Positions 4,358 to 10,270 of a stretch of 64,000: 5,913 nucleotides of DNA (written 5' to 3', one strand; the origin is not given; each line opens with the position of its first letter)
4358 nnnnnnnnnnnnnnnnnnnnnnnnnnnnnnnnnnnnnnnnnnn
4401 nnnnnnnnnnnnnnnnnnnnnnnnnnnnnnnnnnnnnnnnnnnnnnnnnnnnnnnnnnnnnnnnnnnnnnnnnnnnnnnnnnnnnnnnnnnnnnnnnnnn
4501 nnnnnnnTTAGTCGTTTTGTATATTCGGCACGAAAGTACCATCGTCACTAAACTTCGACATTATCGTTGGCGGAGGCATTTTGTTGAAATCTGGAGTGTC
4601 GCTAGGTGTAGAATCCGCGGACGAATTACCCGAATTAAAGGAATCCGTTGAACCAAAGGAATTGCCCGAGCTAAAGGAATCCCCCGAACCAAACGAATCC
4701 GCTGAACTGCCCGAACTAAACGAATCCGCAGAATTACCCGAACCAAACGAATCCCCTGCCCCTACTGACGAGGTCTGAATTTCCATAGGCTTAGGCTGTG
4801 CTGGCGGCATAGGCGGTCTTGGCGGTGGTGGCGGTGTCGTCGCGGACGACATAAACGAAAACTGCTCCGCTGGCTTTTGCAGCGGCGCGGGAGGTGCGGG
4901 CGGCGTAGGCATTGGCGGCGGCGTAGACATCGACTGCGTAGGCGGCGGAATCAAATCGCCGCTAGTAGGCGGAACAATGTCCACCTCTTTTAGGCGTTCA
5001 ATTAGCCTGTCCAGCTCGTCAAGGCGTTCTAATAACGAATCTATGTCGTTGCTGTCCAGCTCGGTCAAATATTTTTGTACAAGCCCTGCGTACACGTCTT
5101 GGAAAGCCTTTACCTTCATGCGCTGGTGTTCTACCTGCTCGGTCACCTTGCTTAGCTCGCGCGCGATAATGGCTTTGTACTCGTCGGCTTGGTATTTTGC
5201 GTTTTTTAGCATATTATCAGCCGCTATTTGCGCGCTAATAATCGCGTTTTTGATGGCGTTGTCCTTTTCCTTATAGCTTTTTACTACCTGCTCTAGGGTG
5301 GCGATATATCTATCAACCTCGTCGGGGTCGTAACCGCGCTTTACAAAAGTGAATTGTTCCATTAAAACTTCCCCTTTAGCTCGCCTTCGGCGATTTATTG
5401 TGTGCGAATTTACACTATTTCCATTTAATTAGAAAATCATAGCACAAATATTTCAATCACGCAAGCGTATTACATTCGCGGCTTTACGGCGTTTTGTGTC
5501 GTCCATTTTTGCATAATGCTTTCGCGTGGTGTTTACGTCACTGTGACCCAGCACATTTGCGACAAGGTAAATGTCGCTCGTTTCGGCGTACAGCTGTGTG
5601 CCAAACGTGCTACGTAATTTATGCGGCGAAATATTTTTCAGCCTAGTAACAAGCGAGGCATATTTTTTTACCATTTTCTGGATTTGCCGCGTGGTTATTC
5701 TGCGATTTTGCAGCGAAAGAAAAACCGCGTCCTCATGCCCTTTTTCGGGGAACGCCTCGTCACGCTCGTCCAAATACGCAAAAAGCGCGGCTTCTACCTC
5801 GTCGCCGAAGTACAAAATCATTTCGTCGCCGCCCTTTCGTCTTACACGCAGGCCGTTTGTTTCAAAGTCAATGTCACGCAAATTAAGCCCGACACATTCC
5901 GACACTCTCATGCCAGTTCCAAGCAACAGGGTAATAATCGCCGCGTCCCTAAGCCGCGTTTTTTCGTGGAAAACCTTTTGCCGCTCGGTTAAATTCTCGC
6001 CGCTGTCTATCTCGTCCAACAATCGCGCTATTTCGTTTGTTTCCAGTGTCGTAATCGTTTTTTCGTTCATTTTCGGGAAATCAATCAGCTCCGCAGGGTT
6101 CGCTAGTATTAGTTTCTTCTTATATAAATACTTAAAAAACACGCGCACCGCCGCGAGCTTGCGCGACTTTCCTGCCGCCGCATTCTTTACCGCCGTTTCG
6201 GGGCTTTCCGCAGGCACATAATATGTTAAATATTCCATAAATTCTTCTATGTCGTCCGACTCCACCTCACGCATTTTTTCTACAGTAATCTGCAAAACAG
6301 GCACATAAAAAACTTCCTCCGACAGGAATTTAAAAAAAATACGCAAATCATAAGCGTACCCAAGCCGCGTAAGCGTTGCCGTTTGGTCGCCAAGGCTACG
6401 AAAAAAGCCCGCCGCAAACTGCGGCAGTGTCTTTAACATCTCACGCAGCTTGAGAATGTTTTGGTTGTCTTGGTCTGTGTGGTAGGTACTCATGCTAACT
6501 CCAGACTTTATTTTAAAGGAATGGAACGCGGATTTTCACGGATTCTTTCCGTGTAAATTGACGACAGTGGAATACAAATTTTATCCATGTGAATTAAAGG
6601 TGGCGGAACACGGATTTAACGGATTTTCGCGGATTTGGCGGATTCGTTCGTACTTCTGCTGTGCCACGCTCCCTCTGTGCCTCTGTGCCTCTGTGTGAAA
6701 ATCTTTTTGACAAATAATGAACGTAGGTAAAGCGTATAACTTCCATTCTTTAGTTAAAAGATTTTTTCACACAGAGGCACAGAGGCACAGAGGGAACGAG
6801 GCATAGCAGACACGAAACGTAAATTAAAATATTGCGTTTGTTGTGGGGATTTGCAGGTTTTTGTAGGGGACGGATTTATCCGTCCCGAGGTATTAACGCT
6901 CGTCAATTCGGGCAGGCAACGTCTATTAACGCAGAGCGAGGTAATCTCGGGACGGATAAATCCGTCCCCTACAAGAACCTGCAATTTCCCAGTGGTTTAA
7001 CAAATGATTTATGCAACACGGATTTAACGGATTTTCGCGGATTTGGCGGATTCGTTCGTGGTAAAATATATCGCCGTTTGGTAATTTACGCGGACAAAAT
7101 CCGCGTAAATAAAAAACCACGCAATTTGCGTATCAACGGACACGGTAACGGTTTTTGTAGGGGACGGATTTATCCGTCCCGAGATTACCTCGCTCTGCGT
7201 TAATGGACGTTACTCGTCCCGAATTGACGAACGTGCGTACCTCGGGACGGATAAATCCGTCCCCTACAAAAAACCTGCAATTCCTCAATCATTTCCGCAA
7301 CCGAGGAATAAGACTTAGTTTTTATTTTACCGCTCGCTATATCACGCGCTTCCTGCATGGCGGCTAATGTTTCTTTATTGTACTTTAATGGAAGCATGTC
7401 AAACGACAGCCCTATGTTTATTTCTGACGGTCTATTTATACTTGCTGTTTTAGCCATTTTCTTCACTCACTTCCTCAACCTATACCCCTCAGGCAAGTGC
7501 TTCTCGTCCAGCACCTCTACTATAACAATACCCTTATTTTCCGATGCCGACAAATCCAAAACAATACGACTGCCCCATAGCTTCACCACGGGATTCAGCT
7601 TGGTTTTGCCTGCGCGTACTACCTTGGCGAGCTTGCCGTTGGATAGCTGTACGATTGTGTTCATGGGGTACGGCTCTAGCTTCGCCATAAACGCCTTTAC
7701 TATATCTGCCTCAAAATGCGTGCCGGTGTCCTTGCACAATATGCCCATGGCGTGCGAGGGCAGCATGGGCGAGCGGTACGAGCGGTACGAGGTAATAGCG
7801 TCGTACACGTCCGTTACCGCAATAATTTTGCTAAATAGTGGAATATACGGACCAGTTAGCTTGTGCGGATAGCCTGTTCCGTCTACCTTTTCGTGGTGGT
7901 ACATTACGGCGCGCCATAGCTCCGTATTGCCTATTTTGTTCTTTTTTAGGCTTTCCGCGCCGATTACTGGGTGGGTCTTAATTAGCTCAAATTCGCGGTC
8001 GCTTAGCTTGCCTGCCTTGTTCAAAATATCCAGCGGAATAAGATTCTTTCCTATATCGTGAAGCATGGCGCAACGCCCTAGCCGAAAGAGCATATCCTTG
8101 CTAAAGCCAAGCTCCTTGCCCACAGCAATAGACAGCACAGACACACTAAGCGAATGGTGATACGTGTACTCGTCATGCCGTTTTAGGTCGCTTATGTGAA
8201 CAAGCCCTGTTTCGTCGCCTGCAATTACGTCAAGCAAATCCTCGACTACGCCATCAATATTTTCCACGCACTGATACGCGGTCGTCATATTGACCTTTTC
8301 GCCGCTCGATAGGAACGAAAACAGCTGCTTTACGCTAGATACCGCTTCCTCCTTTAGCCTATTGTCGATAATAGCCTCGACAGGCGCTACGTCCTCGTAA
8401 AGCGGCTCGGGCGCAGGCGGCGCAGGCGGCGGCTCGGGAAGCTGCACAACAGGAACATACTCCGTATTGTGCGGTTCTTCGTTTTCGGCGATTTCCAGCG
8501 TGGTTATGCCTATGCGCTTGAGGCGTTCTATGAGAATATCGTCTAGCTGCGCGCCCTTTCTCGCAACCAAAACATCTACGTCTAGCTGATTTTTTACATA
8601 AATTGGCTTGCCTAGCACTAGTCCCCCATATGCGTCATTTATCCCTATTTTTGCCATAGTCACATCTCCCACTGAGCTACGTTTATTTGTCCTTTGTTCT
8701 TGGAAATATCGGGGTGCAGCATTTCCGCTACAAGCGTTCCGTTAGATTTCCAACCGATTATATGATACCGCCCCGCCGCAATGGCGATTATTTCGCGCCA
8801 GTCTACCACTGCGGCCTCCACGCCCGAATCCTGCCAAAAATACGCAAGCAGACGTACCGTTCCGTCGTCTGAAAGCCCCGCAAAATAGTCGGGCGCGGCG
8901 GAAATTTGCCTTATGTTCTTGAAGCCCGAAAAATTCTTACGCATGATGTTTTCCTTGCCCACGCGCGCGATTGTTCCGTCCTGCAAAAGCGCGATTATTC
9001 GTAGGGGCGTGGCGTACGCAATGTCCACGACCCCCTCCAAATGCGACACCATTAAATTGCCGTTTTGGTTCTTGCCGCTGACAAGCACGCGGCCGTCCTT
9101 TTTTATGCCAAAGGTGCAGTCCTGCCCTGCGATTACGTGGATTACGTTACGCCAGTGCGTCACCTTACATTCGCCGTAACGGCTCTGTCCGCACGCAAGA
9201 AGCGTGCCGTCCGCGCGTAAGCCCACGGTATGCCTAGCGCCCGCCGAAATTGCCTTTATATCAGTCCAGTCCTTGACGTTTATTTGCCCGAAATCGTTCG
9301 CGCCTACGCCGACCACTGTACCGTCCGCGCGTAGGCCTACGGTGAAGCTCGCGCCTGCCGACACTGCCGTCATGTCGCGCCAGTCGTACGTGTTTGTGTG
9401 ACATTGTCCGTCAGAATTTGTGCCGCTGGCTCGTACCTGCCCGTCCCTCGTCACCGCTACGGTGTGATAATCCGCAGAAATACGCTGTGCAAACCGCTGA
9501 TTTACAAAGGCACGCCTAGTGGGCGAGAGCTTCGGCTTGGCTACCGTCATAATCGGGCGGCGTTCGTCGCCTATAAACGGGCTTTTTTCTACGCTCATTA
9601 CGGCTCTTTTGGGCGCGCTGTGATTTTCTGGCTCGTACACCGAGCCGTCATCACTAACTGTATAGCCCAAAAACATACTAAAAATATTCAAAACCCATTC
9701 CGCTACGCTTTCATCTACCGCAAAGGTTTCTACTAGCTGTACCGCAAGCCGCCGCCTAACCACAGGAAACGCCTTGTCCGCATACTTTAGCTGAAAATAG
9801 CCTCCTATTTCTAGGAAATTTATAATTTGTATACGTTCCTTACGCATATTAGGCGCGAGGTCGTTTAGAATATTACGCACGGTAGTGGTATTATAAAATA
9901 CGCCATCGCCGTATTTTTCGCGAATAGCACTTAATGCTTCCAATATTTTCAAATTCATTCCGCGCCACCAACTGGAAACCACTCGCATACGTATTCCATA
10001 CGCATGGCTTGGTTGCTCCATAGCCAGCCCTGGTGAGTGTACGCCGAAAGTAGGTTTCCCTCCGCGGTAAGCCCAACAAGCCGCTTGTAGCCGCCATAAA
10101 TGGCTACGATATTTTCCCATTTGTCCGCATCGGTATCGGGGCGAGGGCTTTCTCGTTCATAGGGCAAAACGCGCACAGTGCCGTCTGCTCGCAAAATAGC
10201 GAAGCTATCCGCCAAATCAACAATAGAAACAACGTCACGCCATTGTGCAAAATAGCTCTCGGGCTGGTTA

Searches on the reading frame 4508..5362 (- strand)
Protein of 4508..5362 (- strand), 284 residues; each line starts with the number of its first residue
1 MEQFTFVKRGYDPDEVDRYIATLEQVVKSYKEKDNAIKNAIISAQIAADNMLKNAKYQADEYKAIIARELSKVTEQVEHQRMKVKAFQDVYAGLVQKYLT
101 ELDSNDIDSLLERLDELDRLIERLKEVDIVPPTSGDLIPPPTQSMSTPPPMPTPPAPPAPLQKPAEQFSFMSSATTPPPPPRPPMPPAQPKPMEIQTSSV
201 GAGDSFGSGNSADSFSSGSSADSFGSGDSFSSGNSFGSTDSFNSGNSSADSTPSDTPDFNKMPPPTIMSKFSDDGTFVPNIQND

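Call 10: search_protein_families(library=pfam, proteins=[window:4508-5362:-])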
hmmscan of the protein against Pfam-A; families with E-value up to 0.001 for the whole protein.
window:4508-5362:- (284 aa): 1 family
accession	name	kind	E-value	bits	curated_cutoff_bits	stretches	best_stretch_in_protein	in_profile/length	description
PF05103.18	DivIVA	-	2.1e-05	24.9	28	0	20-97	48-122/131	DivIVA protein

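Call 46: search_protein_families(library=ncbifam, proteins=[window:4508-5362:-], max_evalue=0.001)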
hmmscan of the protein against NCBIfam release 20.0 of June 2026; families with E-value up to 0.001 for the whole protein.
window:4508-5362:- (284 aa): 1 family
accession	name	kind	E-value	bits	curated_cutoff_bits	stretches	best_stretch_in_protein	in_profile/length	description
TIGR03544.1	DivI1A_domain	domain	2.7e-05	23.7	22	1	3-24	10-31/34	DivIVA domain-containing protein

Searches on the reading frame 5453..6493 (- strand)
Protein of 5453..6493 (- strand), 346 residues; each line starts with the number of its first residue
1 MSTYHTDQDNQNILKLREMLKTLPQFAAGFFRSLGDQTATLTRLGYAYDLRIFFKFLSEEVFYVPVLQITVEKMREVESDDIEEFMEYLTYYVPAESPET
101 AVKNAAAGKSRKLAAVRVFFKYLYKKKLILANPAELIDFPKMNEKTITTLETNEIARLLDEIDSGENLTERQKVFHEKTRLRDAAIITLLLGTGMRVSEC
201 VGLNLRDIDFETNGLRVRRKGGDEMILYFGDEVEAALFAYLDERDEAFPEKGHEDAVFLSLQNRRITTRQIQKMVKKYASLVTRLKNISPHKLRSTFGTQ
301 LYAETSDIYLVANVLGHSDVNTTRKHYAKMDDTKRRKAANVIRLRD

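Call 10: search_protein_families(library=pfam, proteins=[window:5453-6493:-])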
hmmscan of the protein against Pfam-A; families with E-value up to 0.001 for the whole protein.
window:5453-6493:- (346 aa): 2 families
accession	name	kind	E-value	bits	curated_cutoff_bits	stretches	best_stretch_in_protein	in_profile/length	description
PF00589.27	Phage_integrase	-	1.4e-34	119.7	27.1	1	150-332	3-170/172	Phage integrase family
PF02899.23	Phage_int_SAM_1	-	7.2e-05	23.4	22.3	0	38-127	14-83/83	Phage integrase, N-terminal SAM-like domain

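Call 46: search_protein_families(library=ncbifam, proteins=[window:5453-6493:-], max_evalue=0.001)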
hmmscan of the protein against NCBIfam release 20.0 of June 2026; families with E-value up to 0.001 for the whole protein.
window:5453-6493:- (346 aa): 13 families
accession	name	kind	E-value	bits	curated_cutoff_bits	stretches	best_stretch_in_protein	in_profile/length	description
NF003462.0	PRK05084.1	equivalog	7.2e-54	182.9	267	2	163-342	177-356/360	tyrosine recombinase XerS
TIGR02224.1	recomb_XerC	equivalog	1.7e-51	175.3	335.15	1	37-333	12-280/295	tyrosine recombinase XerC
NF040815.2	recomb_XerA_Arch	equivalog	4.5e-49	167.4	220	1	70-337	31-261/263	site-specific tyrosine recombinase/integron integrase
TIGR02225.1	recomb_XerD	equivalog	2.2e-48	165.1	329.6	1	37-324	12-269/290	site-specific tyrosine recombinase XerD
NF001399.0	PRK00283.1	subfamily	1.4e-47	162.4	279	1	41-324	25-278/300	tyrosine recombinase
NF002331.0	PRK01287.1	subfamily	1.3e-28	100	371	1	73-324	68-307/365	site-specific tyrosine recombinase XerC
TIGR02249.1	integrase_gron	subfamily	1.4e-20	73.9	265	2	262-324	233-295/315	integron integrase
NF007371.0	PRK09871.1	subfamily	8.4e-13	48.3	222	1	172-328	17-173/198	tyrosine-type DNA invertase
NF011946.0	PRK15417.1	equivalog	2.9e-11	43.1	435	2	269-324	255-310/337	integron integrase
NF002685.0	PRK02436.1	equivalog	7.6e-10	39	178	1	106-327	54-244/245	site-specific tyrosine recombinase XerD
NF007370.0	PRK09870.1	subfamily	1.3e-07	31.5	221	1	182-324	33-174/200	tyrosine-type DNA invertase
NF041502.1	integrase_1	equivalog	1.4e-05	24.1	350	1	254-324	285-355/484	site-specific integrase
NF040693.1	recomb_GmtY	equivalog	1.9e-05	24.1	340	1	165-212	205-249/441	gamma-mobile-trio recombinase GmtY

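Call 74: find_homologous_proteins(query=window:5453-6493:-, max_evalue=1e-30)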
Query window:5453-6493:- (346 aa): 7989 proteins with E <= 1e-30 among 8000 candidates; the best 120 are listed.
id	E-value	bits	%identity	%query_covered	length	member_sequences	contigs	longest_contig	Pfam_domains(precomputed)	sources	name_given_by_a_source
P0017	2.7e-222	755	100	100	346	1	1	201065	PF00589.28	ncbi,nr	ncbi:MAG: tyrosine-type recombinase/integrase [Defluviitaleaceae bacterium]|nr:tyrosine-type recombi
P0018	2.9e-175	600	79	99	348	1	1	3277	PF00589.28,PF02899.24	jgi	jgi:site-specific recombinase XerD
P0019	3.5e-174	596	78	100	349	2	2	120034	PF00589.28,PF02899.24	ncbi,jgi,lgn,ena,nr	ncbi:MAG: tyrosine-type recombinase/integrase [Defluviitaleaceae bacterium]|nr:tyrosine-type recombi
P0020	8.2e-174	595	79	99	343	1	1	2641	PF00589.28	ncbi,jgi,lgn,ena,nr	ncbi:MAG: tyrosine-type recombinase/integrase [Defluviitaleaceae bacterium]|nr:tyrosine-type recombi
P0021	3.1e-173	593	78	99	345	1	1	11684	PF00589.28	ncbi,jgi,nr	ncbi:MAG: tyrosine-type recombinase/integrase [Clostridiales bacterium]|jgi:site-specific recombinas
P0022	3.8e-173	593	-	-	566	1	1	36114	PF13102.13,PF00589.28,PF02899.24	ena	-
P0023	3.9e-173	593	75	100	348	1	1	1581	PF00589.28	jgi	jgi:site-specific recombinase XerD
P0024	1.0e-172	592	77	100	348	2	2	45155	PF00589.28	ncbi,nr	ncbi:MAG: tyrosine-type recombinase/integrase [Defluviitaleaceae bacterium]|nr:tyrosine-type recombi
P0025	1.3e-171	588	76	100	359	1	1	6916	PF00589.28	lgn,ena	-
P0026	5.9e-169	579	75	100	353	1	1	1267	PF00589.28,PF02899.24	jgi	jgi:site-specific recombinase XerD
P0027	1.7e-168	578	75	99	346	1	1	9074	PF00589.28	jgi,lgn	jgi:site-specific recombinase XerD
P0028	2.5e-167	574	75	99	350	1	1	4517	PF00589.28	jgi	jgi:site-specific recombinase XerD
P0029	5.1e-167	573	74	100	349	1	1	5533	PF00589.28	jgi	jgi:site-specific recombinase XerD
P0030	1.8e-165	568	75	100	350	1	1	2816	PF00589.28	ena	-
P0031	3.3e-164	564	75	100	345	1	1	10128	PF00589.28,PF02899.24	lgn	-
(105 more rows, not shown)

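Call 75: find_encoding_contigs(protein=P0019, flank=8000, max_places=2)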
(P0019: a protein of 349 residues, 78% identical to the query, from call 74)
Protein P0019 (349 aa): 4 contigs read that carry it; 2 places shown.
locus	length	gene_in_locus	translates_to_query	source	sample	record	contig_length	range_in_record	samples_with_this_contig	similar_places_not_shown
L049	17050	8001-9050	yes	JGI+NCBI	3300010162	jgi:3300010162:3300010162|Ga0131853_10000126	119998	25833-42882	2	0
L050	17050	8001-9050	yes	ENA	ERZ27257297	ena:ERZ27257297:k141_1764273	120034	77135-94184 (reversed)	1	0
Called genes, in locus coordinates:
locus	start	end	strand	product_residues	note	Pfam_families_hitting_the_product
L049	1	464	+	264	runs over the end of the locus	PF01551:Peptidase_M23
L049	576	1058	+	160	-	-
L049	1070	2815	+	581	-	PF02878:PGM_PMM_I, PF02879:PGM_PMM_II, PF02880:PGM_PMM_III, PF00408:PGM_PMM_IV (weak)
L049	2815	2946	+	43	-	-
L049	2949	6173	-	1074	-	PF07833:Cu_amine_oxidN1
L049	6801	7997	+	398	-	PF01963:TraB_PrgY_gumN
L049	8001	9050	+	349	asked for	PF02899:Phage_int_SAM_1 (faint), PF00589:Phage_integrase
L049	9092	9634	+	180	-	PF05103:DivIVA (faint)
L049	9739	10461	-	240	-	PF02698:DUF218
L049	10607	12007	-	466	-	PF19993:DO-GTPase2 (weak)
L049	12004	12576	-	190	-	-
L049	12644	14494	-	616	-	-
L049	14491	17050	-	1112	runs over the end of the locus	PF13809:Tubulin_2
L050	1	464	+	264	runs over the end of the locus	PF01551:Peptidase_M23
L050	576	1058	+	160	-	-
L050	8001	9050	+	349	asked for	PF02899:Phage_int_SAM_1 (faint), PF00589:Phage_integrase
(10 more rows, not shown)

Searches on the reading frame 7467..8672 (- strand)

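Call 44: search_protein_families(library=pfam, proteins=[window:7467-8672:-], max_evalue=0.0001)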
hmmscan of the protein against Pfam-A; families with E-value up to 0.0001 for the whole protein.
window:7467-8672:- (401 aa): 2 families
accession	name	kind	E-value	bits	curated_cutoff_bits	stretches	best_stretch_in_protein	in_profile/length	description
PF13487.12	HD_5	-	5.8e-27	95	27.2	1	165-323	9-169/170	HD domain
PF01966.28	HD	-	2.3e-14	54.1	22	1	170-292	1-115/116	HD domain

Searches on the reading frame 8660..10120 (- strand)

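Call 44: search_protein_families(library=pfam, proteins=[window:8660-10120:-], max_evalue=0.0001)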
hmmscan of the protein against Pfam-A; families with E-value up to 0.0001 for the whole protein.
window:8660-10120:- (486 aa): 2 families
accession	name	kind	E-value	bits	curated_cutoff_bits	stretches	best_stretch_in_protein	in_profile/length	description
PF13540.12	RCC1_2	-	9.3e-32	108.4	22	3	288-316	1-29/30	Regulator of chromosome condensation (RCC1) repeat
PF25390.1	WD40_RLD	-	9.2e-23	81.6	150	1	207-421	30-266/363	RCC1-like domain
